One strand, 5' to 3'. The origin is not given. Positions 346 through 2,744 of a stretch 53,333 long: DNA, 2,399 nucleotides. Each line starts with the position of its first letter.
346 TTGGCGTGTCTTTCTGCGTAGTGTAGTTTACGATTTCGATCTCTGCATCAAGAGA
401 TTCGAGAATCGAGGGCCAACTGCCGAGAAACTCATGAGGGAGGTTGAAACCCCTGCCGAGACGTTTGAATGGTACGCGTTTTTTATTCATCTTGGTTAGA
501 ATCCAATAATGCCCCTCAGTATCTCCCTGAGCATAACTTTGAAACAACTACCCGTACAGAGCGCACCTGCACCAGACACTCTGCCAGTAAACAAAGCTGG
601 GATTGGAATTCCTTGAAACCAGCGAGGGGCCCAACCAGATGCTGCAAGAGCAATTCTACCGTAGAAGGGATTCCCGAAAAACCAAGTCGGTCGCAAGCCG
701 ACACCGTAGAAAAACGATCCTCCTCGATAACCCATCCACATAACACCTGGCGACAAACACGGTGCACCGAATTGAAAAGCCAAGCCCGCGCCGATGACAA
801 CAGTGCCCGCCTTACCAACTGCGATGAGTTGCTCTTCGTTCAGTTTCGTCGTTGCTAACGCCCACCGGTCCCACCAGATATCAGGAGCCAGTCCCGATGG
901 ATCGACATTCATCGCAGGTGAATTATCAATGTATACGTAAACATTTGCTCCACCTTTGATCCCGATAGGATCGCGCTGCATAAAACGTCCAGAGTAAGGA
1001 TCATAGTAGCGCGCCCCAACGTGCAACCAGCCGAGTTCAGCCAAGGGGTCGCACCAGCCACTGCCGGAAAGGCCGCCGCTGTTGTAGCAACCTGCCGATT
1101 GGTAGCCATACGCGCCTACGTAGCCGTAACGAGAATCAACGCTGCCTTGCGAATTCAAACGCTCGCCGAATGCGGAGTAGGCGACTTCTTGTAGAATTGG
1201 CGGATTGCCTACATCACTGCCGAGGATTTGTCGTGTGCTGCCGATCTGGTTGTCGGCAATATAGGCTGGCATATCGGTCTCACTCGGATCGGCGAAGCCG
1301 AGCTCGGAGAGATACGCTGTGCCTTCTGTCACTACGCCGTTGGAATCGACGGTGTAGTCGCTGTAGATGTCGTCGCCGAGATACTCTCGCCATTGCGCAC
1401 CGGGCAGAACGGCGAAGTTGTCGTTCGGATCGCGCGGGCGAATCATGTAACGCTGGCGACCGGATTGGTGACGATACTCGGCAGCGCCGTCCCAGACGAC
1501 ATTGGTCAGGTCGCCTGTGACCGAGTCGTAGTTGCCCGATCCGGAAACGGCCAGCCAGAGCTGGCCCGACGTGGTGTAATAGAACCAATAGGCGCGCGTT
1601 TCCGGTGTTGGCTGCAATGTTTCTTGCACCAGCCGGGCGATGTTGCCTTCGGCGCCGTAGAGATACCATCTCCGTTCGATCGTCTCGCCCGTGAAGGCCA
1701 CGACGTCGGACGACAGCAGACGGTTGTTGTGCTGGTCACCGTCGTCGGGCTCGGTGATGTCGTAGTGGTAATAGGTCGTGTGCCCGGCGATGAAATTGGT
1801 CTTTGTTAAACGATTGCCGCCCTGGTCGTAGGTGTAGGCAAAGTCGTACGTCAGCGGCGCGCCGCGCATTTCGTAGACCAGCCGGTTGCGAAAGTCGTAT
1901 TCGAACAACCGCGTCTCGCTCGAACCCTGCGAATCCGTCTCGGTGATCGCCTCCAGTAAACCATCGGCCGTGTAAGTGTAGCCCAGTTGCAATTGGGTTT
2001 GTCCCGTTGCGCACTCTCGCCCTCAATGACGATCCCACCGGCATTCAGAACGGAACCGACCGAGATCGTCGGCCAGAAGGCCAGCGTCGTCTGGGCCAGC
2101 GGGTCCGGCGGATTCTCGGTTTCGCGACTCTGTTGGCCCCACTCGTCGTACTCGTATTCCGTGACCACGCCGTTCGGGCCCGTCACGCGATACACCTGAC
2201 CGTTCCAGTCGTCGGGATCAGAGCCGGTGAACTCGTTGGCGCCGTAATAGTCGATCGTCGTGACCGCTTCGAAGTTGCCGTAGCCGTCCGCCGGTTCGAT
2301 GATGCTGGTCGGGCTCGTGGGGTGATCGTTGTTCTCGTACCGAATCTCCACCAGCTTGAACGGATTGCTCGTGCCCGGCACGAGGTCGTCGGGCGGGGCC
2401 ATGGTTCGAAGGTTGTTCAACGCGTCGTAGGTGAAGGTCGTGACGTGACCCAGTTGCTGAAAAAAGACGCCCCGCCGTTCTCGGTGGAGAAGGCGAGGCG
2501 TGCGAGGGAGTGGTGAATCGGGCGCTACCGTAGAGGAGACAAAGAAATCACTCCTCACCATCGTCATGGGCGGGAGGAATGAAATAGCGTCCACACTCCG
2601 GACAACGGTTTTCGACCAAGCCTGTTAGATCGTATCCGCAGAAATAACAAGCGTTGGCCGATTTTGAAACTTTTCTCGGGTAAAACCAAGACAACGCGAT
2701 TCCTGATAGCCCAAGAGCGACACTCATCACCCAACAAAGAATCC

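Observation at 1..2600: AT-rich orphan Rhs/YD-repeat toxin module with putative immunity gene, frameshifted and without its own start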

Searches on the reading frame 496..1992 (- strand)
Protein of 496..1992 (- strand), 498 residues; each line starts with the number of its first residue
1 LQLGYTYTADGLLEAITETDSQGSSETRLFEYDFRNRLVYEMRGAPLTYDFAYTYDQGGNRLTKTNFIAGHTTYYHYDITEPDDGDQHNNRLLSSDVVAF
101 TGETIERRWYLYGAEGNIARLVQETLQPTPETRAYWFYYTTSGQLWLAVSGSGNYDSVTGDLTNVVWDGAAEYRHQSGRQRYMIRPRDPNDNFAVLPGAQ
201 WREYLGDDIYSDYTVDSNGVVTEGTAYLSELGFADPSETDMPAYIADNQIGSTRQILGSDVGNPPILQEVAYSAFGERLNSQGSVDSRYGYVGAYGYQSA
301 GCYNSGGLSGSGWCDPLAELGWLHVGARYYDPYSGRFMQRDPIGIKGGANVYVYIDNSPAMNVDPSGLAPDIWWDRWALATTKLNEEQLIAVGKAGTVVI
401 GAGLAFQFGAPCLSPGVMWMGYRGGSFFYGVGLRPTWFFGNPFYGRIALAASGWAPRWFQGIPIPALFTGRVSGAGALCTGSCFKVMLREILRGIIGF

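Call 5: search_protein_families(library=pfam, proteins=[window:496-1992:-], max_evalue=0.01)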
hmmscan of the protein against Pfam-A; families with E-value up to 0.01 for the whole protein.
window:496-1992:- (498 aa): 0 families

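Call 7: search_protein_families(library=ncbifam, proteins=[window:496-1992:-], max_evalue=0.1)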
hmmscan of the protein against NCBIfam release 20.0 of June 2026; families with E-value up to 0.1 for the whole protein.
window:496-1992:- (498 aa): 2 families
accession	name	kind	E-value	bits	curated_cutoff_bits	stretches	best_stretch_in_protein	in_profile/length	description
TIGR03696.1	Rhs_assc_core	domain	3.2e-17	62.8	32.5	1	318-368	26-76/76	RHS repeat-associated core domain-containing protein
NF041261.1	RHS_core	equivalog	2.7e-07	28.8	2000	1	323-368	1217-1261/1261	RHS element core protein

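Call 8: search_protein_families(library=pfam, proteins=[window:496-1992:-], max_evalue=10)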
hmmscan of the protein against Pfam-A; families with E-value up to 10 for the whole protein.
window:496-1992:- (498 aa): 0 families

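Call 14: find_homologous_proteins(query=window:496-1992:-)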
Query window:496-1992:- (498 aa): 78 proteins with E <= 0.001 among 8000 candidates.
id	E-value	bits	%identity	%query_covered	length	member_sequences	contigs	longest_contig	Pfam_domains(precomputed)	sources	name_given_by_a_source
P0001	0.0e+0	1075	100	92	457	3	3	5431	-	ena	-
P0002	8.1e-95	337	48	74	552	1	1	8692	-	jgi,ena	-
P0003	1.8e-93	332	41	89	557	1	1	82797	PF05593.20,PF25023.2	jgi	-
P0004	2.9e-93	332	45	79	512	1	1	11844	-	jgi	-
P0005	3.9e-90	321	45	75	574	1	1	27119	PF05593.20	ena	-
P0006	2.6e-89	319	46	74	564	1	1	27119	PF05593.20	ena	-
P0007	2.0e-87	312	47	67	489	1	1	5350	-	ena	-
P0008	7.4e-86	307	54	56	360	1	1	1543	-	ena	-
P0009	6.1e-85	304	46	73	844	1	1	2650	PF05593.20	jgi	jgi:RHS repeat-associated protein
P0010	1.4e-84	303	43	74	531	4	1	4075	-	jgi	jgi:RHS repeat-associated protein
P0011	1.7e-84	303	44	74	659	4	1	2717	PF07591.16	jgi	jgi:RHS repeat-associated protein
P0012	4.2e-82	295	44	74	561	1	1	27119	PF05593.20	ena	-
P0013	1.1e-69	254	43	76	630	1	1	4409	PF05593.20,PF25023.2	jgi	jgi:RHS repeat-associated protein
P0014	3.6e-69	252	38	81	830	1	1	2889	-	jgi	jgi:RHS repeat-associated protein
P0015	5.5e-65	238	48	52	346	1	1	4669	-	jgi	-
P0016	2.5e-60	223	39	68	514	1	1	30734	-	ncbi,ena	-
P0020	6.8e-53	198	47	45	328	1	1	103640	-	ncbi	-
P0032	1.2e-39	155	34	68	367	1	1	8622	PF03527.21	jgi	jgi:RHS repeat-associated protein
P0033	4.2e-38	150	35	74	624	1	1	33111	PF05593.20,PF25023.2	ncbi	-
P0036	1.5e-37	148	41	46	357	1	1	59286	-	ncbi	-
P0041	1.0e-34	138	36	74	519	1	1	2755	PF05593.20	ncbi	-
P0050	9.9e-30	122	33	60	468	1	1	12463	-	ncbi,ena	-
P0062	9.6e-26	109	34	59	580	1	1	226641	-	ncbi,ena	-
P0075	2.8e-5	41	56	9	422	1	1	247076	PF25023.2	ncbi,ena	-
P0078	3.6e-4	38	30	32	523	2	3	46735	PF05593.20,PF25023.2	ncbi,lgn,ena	-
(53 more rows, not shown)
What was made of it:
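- Closest known: Orphan arrays behind full-length rhs in related Planctomycetota metagenome contigs. Same: These are the closest sequence relatives, with 41-54% identity in the core (call 14).
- The best hit to the core piece among 5.8 billion protein clusters is 48-54% identical, too diverged for homologous recombination (call 14).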

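Call 16: find_encoding_contigs(protein=P0005, flank=10000, max_places=2)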
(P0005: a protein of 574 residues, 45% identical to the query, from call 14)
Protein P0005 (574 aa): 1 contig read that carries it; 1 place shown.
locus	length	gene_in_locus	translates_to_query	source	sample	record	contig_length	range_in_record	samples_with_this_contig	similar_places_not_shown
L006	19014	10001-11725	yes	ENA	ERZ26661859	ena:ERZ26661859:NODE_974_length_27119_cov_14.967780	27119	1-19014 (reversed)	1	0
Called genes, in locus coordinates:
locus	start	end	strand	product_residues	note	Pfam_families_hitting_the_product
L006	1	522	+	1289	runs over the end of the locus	PF01869:BcrAD_BadFG, PF09989:DUF2229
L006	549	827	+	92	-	-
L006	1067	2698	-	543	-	PF00118:Cpn60_TCP1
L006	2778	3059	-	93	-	-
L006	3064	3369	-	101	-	-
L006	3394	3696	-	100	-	PF00166:Cpn10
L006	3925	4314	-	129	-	-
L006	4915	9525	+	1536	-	PF00404:Dockerin_1 (faint), PF25023:TEN_YD-shell (faint), PF05593:RHS_repeat (weak), PF07591:PT-HINT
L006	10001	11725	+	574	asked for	PF05593:RHS_repeat (faint)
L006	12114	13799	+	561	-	PF05593:RHS_repeat (faint)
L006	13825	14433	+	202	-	-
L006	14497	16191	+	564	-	PF05593:RHS_repeat (faint)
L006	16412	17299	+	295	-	-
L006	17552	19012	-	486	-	?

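Call 17: find_encoding_contigs(protein=P0003, flank=10000, max_places=2)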
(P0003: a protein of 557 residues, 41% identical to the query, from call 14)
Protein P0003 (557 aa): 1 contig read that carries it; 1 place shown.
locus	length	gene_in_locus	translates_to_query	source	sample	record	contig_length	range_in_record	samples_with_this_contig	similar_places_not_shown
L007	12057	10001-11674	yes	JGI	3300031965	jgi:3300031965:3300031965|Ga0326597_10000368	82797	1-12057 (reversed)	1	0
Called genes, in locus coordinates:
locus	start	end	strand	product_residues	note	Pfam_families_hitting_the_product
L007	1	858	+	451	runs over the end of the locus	PF01546:Peptidase_M20, PF07687:M20_dimer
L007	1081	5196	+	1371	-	PF25023:TEN_YD-shell (faint), PF05593:RHS_repeat (weak)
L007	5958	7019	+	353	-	-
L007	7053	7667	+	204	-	-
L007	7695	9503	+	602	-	PF05593:RHS_repeat (faint), PF25023:TEN_YD-shell (faint)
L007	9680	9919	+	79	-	-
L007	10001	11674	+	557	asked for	PF25023:TEN_YD-shell (faint), PF05593:RHS_repeat (faint)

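Call 34: list_cluster_members(proteins=[P0016, P0020, P0033, P0036, P0041, P0050, P0062, P0075, P0078, P0079])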
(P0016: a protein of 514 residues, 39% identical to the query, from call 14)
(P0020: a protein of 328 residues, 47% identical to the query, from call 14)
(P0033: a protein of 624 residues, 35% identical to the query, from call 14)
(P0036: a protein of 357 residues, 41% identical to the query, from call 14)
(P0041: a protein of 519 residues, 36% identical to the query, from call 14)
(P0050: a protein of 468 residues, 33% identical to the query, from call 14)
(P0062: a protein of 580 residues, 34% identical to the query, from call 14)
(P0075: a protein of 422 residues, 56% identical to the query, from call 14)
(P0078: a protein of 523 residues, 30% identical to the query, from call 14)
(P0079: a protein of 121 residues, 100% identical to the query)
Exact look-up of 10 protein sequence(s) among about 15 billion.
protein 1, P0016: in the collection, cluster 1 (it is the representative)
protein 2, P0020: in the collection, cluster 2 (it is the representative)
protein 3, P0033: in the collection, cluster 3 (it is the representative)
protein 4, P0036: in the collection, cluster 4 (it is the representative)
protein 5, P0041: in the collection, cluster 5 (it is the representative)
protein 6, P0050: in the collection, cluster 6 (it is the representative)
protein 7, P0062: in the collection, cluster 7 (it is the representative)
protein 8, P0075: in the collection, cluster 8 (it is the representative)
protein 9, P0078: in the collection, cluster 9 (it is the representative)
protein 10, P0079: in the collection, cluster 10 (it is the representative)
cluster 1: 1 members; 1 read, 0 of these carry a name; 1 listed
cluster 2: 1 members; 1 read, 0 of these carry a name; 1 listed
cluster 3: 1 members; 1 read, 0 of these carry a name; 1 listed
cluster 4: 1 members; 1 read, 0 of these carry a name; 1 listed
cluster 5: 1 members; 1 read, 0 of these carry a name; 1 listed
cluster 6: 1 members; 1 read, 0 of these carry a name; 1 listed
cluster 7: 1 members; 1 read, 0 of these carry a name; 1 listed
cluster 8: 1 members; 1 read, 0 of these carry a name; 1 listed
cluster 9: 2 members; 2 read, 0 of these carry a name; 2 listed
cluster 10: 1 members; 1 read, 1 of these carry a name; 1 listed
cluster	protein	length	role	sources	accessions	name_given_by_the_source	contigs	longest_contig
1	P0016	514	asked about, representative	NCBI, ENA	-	-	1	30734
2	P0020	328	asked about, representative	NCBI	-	-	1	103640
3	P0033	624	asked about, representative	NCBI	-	-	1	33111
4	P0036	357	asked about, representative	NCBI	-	-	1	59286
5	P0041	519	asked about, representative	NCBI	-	-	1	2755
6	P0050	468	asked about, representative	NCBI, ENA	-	-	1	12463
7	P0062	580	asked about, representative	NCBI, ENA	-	-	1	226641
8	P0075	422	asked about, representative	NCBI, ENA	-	-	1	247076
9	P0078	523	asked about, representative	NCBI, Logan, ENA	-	-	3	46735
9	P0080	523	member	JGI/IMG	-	-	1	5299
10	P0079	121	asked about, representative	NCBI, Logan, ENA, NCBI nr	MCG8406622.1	MAG: hypothetical protein MI923_15615 [Phycisphaerales bacterium] | hypothetical protein [Phycisphaerales bacterium]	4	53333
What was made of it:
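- Tried and rejected: list_cluster_members on the NCBI-sourced hits gave no accession or organism that would link any of them to this MAG (call 34).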

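Call 65: find_encoding_contigs(protein=P0062, flank=10000, max_places=2)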
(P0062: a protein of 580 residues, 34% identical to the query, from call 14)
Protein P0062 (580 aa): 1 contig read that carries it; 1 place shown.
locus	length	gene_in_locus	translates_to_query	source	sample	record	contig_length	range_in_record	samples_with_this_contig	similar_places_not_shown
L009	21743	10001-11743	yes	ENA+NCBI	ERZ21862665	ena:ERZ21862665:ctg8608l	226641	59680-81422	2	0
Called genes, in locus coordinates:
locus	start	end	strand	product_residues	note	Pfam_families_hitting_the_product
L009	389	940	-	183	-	-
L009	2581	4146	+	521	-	PF13174:TPR_6 (faint)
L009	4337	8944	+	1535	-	PF05593:RHS_repeat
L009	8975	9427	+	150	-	-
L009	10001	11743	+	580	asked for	-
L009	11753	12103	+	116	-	-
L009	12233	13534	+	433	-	PF13546:DDE_5, PF01609:DDE_Tnp_1 (weak)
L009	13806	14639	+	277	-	-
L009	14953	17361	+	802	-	PF05593:RHS_repeat (faint), PF25023:TEN_YD-shell (faint)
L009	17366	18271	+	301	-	-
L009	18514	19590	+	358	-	PF25023:TEN_YD-shell (weak)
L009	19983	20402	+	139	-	-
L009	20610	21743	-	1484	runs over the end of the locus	PF25275:Golvesin_C, PF01520:Amidase_3 (weak), PF00041:fn3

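Call 66: find_encoding_contigs(protein=P0032, flank=10000, max_places=2)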
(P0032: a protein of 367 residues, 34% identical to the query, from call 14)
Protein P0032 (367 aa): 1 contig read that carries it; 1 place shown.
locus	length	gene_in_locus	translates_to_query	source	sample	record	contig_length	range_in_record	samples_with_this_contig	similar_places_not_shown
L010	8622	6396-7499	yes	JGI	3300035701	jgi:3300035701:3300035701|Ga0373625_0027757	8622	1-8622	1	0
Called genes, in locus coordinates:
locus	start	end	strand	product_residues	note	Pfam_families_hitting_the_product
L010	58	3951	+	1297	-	PF25023:TEN_YD-shell (faint), PF05593:RHS_repeat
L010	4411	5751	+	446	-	PF03527:RHS (faint), PF07591:PT-HINT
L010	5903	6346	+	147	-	-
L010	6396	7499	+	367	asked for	PF03527:RHS (weak)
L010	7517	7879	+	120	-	-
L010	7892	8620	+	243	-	?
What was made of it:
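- Relatives are orphan modules of 300-650 aa arrayed behind full-length rhs genes of 1297-1536 aa (calls 16, 17, 65, 66).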

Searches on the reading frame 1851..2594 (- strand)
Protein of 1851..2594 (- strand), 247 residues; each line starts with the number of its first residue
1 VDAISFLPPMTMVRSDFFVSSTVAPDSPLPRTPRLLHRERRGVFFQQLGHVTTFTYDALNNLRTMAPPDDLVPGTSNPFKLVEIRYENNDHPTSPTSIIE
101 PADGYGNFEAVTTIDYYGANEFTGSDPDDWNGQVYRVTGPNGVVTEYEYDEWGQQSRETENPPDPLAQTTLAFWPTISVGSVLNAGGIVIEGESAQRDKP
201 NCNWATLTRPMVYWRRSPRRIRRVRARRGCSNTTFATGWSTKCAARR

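Call 5: search_protein_families(library=pfam, proteins=[window:1851-2594:-], max_evalue=0.01)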
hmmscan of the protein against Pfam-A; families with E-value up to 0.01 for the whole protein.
window:1851-2594:- (247 aa): 1 family
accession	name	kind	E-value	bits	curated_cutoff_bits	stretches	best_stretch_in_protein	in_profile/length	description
PF05593.20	RHS_repeat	-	2.4e-10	41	22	1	131-159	4-32/38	RHS Repeat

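Call 7: search_protein_families(library=ncbifam, proteins=[window:1851-2594:-], max_evalue=0.1)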
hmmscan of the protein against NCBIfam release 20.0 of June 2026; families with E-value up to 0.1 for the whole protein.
window:1851-2594:- (247 aa): 1 family
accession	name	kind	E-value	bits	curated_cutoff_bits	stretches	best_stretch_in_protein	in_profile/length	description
TIGR01643.1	YD_repeat_2x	repeat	5.9e-06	26.6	15.8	1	131-159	4-32/42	YD repeat-containing protein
